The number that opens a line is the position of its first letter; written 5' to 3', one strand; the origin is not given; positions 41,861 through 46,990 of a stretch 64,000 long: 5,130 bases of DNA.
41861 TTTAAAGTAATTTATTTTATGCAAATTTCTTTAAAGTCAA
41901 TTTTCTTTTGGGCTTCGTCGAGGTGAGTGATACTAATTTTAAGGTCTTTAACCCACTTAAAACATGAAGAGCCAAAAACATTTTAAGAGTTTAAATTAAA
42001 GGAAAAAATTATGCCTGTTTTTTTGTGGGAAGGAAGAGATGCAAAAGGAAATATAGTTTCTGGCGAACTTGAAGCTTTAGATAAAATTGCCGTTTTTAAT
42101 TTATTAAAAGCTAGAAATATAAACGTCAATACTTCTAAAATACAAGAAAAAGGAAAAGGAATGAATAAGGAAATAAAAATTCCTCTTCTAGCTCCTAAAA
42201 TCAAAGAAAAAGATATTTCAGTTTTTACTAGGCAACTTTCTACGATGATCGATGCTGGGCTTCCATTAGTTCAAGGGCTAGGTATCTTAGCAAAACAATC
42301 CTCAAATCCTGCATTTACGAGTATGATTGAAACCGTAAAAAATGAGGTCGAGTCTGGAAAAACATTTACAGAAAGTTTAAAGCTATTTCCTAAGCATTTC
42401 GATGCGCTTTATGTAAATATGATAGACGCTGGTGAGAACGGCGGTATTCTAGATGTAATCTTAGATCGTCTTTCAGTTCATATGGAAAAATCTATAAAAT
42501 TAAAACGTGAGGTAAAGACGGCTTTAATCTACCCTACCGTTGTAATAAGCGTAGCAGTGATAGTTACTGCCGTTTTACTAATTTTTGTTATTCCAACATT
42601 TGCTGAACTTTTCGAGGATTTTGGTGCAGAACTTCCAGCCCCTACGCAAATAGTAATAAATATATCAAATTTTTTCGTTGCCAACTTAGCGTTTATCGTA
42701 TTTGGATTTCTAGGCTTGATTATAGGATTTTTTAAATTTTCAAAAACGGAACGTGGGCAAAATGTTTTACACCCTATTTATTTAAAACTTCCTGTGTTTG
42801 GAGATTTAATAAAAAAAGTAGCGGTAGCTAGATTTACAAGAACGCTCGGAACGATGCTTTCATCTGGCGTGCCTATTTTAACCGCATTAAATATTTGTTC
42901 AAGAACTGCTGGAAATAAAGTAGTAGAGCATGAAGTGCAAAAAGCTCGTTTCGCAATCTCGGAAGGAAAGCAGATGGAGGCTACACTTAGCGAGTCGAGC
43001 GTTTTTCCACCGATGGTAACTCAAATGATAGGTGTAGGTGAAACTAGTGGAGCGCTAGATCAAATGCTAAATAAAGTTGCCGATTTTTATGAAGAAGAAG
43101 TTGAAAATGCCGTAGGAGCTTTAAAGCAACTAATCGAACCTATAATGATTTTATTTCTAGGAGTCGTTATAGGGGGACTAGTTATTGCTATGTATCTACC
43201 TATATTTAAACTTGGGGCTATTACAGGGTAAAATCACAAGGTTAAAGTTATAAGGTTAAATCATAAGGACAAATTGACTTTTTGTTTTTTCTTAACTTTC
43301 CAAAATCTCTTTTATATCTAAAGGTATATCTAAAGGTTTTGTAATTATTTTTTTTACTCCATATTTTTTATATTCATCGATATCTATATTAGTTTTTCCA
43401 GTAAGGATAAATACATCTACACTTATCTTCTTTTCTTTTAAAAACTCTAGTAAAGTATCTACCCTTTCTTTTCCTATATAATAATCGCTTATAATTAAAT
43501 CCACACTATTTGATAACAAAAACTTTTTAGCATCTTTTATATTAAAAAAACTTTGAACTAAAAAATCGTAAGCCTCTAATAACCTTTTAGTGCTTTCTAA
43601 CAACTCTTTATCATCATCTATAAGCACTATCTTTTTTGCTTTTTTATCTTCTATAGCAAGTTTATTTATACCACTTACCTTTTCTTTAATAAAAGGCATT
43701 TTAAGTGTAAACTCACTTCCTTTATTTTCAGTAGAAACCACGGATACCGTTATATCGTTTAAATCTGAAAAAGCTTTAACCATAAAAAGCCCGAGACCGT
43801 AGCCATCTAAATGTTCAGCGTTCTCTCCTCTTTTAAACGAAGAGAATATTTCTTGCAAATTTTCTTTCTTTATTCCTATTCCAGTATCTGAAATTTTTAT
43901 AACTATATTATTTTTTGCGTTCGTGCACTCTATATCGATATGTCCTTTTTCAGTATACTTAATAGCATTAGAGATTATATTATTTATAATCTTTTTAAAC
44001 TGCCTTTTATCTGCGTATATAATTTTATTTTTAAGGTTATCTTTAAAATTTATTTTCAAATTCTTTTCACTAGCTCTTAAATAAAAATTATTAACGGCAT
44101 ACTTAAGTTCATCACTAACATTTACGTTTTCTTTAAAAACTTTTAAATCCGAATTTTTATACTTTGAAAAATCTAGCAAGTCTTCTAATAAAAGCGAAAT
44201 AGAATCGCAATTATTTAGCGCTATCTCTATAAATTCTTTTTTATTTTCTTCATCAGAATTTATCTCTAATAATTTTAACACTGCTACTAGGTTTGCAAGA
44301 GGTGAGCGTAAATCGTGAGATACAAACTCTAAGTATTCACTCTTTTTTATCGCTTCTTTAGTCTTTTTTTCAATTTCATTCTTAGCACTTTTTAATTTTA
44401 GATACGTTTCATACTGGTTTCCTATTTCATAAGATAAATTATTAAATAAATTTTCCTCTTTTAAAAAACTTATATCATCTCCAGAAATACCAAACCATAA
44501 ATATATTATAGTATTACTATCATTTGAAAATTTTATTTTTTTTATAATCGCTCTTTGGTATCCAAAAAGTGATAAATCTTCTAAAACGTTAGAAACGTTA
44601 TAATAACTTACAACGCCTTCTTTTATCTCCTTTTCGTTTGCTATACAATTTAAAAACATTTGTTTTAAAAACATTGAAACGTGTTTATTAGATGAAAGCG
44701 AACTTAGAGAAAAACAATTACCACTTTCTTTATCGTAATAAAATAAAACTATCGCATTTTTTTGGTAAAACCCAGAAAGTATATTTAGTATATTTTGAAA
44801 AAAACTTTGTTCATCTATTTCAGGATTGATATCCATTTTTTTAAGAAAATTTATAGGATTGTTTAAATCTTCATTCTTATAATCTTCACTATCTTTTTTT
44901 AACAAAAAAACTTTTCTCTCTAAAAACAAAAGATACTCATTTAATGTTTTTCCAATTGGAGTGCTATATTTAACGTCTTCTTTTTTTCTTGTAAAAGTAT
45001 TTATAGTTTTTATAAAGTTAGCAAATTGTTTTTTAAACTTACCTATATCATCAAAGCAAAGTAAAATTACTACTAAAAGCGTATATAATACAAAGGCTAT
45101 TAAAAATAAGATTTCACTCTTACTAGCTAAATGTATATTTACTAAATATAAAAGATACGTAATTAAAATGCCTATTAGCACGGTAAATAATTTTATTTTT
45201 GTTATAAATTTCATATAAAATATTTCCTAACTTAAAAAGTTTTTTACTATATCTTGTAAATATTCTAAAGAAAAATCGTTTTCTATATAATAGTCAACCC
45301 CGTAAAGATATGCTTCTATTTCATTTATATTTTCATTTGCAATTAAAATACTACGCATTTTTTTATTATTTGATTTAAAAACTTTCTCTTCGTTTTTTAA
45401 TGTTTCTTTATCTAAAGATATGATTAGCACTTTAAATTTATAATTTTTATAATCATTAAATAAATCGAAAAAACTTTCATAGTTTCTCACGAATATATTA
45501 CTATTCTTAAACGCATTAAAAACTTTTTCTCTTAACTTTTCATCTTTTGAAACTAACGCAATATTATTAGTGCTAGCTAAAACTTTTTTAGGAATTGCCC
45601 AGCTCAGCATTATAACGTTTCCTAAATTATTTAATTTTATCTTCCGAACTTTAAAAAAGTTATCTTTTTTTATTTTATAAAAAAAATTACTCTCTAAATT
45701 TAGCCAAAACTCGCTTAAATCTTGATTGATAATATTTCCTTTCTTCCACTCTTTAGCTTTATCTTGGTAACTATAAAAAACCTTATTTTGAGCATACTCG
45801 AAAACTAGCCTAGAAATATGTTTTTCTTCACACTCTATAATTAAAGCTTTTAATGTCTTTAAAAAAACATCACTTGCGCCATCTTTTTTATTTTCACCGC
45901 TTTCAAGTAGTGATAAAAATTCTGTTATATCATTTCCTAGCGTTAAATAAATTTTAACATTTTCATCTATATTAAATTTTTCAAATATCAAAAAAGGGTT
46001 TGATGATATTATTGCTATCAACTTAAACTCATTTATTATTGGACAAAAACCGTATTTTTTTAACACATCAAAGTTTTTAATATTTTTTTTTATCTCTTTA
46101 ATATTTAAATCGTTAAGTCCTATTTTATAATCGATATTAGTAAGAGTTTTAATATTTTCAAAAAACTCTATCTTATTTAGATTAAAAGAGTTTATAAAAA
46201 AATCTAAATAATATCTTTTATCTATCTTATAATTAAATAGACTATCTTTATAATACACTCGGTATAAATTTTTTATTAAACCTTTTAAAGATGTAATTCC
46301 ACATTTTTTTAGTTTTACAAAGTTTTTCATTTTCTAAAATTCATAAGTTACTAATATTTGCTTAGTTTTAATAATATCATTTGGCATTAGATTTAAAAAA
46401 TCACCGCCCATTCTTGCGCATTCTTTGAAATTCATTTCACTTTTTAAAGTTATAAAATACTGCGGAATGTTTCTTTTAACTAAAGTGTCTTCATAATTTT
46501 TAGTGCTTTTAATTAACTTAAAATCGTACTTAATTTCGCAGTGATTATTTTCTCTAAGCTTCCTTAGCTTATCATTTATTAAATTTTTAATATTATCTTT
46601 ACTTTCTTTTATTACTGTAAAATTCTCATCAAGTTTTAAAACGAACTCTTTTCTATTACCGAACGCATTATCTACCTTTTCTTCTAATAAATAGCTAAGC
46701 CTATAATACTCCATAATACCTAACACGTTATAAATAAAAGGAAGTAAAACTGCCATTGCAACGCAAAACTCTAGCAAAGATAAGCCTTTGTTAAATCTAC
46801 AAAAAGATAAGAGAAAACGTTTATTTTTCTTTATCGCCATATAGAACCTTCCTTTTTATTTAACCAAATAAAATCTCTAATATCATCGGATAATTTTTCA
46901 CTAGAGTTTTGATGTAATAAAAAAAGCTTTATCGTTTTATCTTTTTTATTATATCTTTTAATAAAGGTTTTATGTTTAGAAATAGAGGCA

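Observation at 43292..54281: Non-canonical Tad (Flp pilus) locus: no secretin and no prepilin peptidase, tadZ placed before flp, a MITE exactly where rcpA would be expected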

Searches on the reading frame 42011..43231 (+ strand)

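Call 7: search_protein_families(library=pfam, proteins=[window:42011-43231:+], max_evalue=0.001)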
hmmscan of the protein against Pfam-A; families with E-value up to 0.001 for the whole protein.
window:42011-43231:+ (406 aa): 1 family
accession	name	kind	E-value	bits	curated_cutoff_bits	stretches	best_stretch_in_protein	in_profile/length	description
PF00482.28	T2SSF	-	9.7e-68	226.3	25.2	2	72-195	1-125/125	Type II secretion system (T2SS), protein F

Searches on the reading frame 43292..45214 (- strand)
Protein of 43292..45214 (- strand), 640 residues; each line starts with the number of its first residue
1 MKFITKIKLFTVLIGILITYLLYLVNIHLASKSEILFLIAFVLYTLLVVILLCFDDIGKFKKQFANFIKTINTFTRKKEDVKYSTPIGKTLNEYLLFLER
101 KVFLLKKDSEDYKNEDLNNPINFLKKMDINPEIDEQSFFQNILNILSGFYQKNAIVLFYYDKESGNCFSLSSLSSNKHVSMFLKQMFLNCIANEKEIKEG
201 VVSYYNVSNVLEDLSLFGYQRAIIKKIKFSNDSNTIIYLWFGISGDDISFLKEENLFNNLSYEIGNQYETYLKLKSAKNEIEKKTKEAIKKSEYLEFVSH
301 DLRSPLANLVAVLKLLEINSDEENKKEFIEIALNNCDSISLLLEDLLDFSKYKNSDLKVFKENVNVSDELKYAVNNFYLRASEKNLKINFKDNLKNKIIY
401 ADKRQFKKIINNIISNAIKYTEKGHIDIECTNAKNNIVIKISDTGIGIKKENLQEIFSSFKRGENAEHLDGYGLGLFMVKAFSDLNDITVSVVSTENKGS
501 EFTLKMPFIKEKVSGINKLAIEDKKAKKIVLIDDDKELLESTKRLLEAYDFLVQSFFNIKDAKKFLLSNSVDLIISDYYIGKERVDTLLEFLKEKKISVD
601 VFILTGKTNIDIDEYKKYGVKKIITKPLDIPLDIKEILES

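Call 6: search_protein_families(library=pfam, proteins=[window:43292-45214:-], max_evalue=0.01)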
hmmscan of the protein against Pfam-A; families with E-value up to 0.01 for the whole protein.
window:43292-45214:- (640 aa): 5 families
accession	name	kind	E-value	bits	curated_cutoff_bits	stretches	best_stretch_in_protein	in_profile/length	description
PF02518.31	HATPase_c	-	3.7e-23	82.5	26.4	1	402-508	2-109/111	Histidine kinase-, DNA gyrase B-, and HSP90-like ATPase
PF00512.31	HisKA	-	1e-11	45.1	26.9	1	291-352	2-63/66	His Kinase A (phospho-acceptor) domain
PF00072.30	Response_reg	-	2.9e-11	44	30.2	1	529-630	1-103/111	Response regulator receiver domain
PF13589.12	HATPase_c_3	-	2.8e-05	24.6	25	1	406-516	3-116/137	Histidine kinase-, DNA gyrase B-, and HSP90-like ATPase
PF13581.12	HATPase_c_2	-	3.1e-05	24.4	27.4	1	411-488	41-114/127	Histidine kinase-like ATPase domain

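Call 32: search_protein_families(library=ncbifam, proteins=[window:43292-45214:-], max_evalue=0.01)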
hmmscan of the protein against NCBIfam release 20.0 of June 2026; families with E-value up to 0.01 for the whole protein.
window:43292-45214:- (640 aa): 95 families (the best 25 are shown)
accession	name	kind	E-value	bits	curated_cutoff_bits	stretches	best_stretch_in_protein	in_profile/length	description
NF041832.1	near_NosP_CTERM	subfamily_domain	2.3e-51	175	400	1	290-638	6-366/370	NahK/ErcS family hybrid sensor histidine kinase/response regulator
TIGR02956.1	TMAO_torS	equivalog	7.3e-47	160.1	676.5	1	277-629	453-808/967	TMAO reductase system sensor histidine kinase/response regulator TorS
NF046044.1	PnpS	equivalog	2.5e-41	142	400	1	291-507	170-390/390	two-component system histidine kinase PnpS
NF041947.1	LuxQ_Vibrio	equivalog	3.3e-41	141.1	1200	1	275-628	459-826/843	quorum-sensing autoinducer 2 sensor kinase/phosphatase LuxQ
NF033092.0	HK_WalK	equivalog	1.3e-37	129.6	725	1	283-508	364-594/594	cell wall metabolism sensor histidine kinase WalK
NF011874.0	PRK15347.1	equivalog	6.6e-36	123.7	852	1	272-510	382-616/921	two component system sensor kinase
NF041831.1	NO_HK_NahK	exception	1.5e-35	122.5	1500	1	256-586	462-799/854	hybrid sensor histidine kinase/response regulator NahK/ErcS'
NF008302.0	PRK11091.1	equivalog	2.5e-35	121.9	838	1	276-631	271-633/779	aerobic respiration two-component sensor histidine kinase ArcB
TIGR02966.1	phoR_proteo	equivalog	4e-34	118.1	334.2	1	291-505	114-332/333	phosphate regulon sensor histidine kinase PhoR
NF008318.0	PRK11107.1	equivalog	1.7e-33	115.7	890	1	283-629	284-638/920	two-component sensor histidine kinase BarA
NF006800.0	PRK09303.1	equivalog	2.9e-33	115.3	342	1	267-511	130-380/383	histidine kinase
NF008099.0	PRK10841.1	equivalog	3.4e-33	114.4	920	1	278-561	456-741/949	two-component system sensor histidine kinase RcsC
NF038297.2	hybrid_HK_HrmK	equivalog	8.6e-33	113.8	725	1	272-632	219-599/607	hybrid histidine kinase/response regulator HrmK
NF045595.1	HK_scytonemin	equivalog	1.5e-32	112.8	865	1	276-510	396-637/637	scytonemin biosynthesis sensor histidine kinase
NF047874.1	MASE3_PAS_HK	subfamily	2.7e-31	109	560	1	7-514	150-632/655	MASE3 domain-containing sensor histidine kinase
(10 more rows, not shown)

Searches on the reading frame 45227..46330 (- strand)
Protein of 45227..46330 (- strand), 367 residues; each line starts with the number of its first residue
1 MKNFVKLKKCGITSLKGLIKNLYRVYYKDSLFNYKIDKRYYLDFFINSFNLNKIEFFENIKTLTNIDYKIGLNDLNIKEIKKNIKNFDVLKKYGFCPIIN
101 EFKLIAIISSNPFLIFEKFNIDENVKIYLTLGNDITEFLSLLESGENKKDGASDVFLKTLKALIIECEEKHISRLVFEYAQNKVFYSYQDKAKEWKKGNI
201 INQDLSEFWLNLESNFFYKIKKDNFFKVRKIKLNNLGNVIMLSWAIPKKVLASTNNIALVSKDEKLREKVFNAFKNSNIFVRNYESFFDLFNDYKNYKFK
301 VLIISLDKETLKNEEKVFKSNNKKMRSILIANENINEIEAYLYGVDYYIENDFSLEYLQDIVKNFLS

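Call 6: search_protein_families(library=pfam, proteins=[window:45227-46330:-], max_evalue=0.01)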
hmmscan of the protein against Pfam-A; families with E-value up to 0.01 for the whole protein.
window:45227-46330:- (367 aa): 0 families

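Call 32: search_protein_families(library=ncbifam, proteins=[window:45227-46330:-], max_evalue=0.01)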
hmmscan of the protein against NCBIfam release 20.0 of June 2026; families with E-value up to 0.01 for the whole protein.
window:45227-46330:- (367 aa): 0 families

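Call 47: find_homologous_proteins(query=window:45230-46330:-, max_evalue=0.001)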
Query window:45230-46330:- (367 aa): 4 proteins with E <= 0.001 among 5549 candidates.
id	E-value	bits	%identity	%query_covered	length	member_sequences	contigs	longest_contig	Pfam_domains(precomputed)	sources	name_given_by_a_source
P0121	1.9e-227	772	100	100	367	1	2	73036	-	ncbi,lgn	ncbi:MAG: hypothetical protein ACOX3T_02135 [Bdellovibrionota bacterium]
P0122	1.4e-102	362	53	99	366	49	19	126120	-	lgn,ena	-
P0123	5.4e-46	175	34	96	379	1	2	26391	-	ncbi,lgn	-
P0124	3.6e-43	166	34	89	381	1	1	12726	-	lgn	-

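Call 51: find_encoding_contigs(protein=P0121, flank=10000, max_places=2)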
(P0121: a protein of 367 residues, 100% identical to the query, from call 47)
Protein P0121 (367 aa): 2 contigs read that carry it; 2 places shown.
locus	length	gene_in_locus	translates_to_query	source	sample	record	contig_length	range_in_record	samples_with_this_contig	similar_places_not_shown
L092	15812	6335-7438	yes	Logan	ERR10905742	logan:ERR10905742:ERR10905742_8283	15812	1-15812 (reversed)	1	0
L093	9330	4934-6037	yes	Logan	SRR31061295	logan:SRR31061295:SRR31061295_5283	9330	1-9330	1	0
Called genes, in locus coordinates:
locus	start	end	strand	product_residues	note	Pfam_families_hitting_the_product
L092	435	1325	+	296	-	PF16976:RcpC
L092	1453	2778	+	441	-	PF00437:T2SSE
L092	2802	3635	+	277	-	PF00482:T2SSF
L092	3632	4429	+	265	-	PF00482:T2SSF (faint)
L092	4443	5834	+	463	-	-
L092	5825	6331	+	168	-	-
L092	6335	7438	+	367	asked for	-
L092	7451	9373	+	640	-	PF00512:HisKA, PF02518:HATPase_c, PF00072:Response_reg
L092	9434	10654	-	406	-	PF28597:T2SSF_N, PF00482:T2SSF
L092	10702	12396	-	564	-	PF05157:MshEN, PF00437:T2SSE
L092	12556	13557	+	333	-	PF04542:Sigma70_r2, PF04545:Sigma70_r4 (weak)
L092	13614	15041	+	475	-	PF01551:Peptidase_M23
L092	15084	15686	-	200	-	PF03193:RsgA_GTPase (faint), PF00735:Septin (faint), PF02421:FeoB_N, PF01926:MMR_HSR1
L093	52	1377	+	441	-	PF00437:T2SSE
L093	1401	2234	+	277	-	PF00482:T2SSF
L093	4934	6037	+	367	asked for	-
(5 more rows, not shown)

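Call 58: predict_structure(alignment_id=A4)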
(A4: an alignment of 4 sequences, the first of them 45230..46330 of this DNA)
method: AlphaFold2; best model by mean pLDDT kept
length: 367 residues; sequences in the alignment: 4
mean_pLDDT: 71.4   pTM: 0.39
mean pLDDT of the five models: 71.4, 66.1, 62.4, 57.8, 37.6
residues with pLDDT >= 90: 12; 70-90: 212; 50-70: 102; < 50: 41
segments of 3 or more residues with pLDDT < 50: 146-152, 324-353
pLDDT, mean of each block of 10 residues (from residue 1): 55 82 75 73 84 88 81 80 79 86 86 78 82 87 53 69 84 86 82 77 71 65 77 83 79 63 72 65 74 61 65 65 44 37 40 52 52
secondary structure, 60 per line:
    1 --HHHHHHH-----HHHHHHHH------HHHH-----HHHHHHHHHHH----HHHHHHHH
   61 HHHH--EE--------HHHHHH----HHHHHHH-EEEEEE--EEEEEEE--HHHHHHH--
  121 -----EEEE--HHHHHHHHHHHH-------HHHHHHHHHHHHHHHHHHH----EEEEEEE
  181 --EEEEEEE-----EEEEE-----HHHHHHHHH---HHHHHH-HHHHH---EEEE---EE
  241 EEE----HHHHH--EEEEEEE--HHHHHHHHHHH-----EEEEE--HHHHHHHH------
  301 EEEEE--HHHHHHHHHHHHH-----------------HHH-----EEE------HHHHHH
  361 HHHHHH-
elements in order: H3-9 H15-22 H29-32 H38-48 H53-64 H77-82 H87-93 E95-100 E103-109 H112-118 E126-129 H132-143 H151-169 E174-180 E183-189 E195-199 H205-213 H217-222 H224-228 E232-235 E239-243 H248-252 E255-261 H264-274 E280-284 H287-294 E301-305 H308-320 E346-348 H355-366

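Call 61: fold_search(model_id=the predicted structure, library=pdb)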
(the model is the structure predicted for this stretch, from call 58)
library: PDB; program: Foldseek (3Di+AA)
matches with E <= 10: 1354; with E <= 0.001: 3
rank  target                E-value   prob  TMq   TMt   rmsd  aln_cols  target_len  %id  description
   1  4pht_B                1.2e-04  0.98  0.20  0.17  20.4       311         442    7  ATPase GspE in complex with the cytoplasmic domain of GspL from the Vibrio vulnificus type II Secretion system (released 2014-11-26)
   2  4pht_C                1.9e-04  0.96  0.19  0.16  19.8       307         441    7  ATPase GspE in complex with the cytoplasmic domain of GspL from the Vibrio vulnificus type II Secretion system (released 2014-11-26)
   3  4pht_A                3.0e-04  0.96  0.20  0.17  21.0       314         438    8  ATPase GspE in complex with the cytoplasmic domain of GspL from the Vibrio vulnificus type II Secretion system (released 2014-11-26)
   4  5tsh_D                1.2e-03  0.96  0.17  0.17  12.8       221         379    7  PilB from Geobacter metallireducens bound to AMP-PNP (released 2017-05-17)
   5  5zfr_C                1.8e-03  0.93  0.17  0.16  12.5       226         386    9  Crystal structure of PilB, an extension ATPase motor of Type IV pilus, from Geobacter sulfurreducens (released 2018-09-19)
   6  5tsh_F                2.2e-03  0.92  0.17  0.16  11.9       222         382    9  PilB from Geobacter metallireducens bound to AMP-PNP (released 2017-05-17)
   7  8dze_A                2.2e-03  0.91  0.21  0.19  14.2       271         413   14  Cryo-EM structure of bundle-forming pilus extension ATPase from E. coli in the presence of AMP-PNP (class-1) (released 2022-10-26)
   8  5tsh_B                2.5e-03  0.89  0.16  0.16  12.5       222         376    8  PilB from Geobacter metallireducens bound to AMP-PNP (released 2017-05-17)
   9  5tsh_A                2.9e-03  0.89  0.16  0.16  12.7       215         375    9  PilB from Geobacter metallireducens bound to AMP-PNP (released 2017-05-17)
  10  5tsg_D                3.2e-03  0.87  0.16  0.16  11.8       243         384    6  PilB from Geobacter metallireducens bound to ADP (released 2017-05-17)
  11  8dzg_A                3.8e-03  0.91  0.18  0.16  11.8       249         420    9  Cryo-EM structure of bundle-forming pilus extension ATPase from E.coli in the presence of ADP (released 2022-10-26)
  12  4ksr_A                4.6e-03  0.80  0.17  0.13  13.3       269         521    6  Crystal Structure of the Vibrio cholerae ATPase GspE Hexamer (released 2013-09-04)
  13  2pln                  5.2e-03  1.00  0.21  0.57   7.1       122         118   17  Crystal structure analysis of HP1043, an orphan resonse regulator of h. pylori (released 2007-05-01)
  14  5zfr_B                5.2e-03  0.82  0.17  0.16  11.6       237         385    8  Crystal structure of PilB, an extension ATPase motor of Type IV pilus, from Geobacter sulfurreducens (released 2018-09-19)
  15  5tsh_C                5.5e-03  0.82  0.17  0.16  12.8       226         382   10  PilB from Geobacter metallireducens bound to AMP-PNP (released 2017-05-17)
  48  4lda_D                5.9e-02  0.97  0.20  0.51   7.4       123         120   15  Crystal structure of a CheY-like protein (tadZ) from Pseudomonas aeruginosa PAO1 at 2.70 A resolution (released 2013-07-24)
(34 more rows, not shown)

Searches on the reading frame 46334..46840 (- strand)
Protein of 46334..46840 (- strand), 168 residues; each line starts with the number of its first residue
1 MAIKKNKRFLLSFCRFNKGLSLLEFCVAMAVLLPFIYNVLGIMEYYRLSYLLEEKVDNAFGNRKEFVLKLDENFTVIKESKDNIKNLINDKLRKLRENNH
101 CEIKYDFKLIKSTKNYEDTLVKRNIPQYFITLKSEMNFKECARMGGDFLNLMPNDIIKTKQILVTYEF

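Call 6: search_protein_families(library=pfam, proteins=[window:46334-46840:-], max_evalue=0.01)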
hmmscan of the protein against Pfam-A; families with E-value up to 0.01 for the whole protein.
window:46334-46840:- (168 aa): 0 families

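Call 32: search_protein_families(library=ncbifam, proteins=[window:46334-46840:-], max_evalue=0.01)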
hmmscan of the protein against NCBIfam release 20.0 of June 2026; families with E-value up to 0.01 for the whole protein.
window:46334-46840:- (168 aa): 0 families
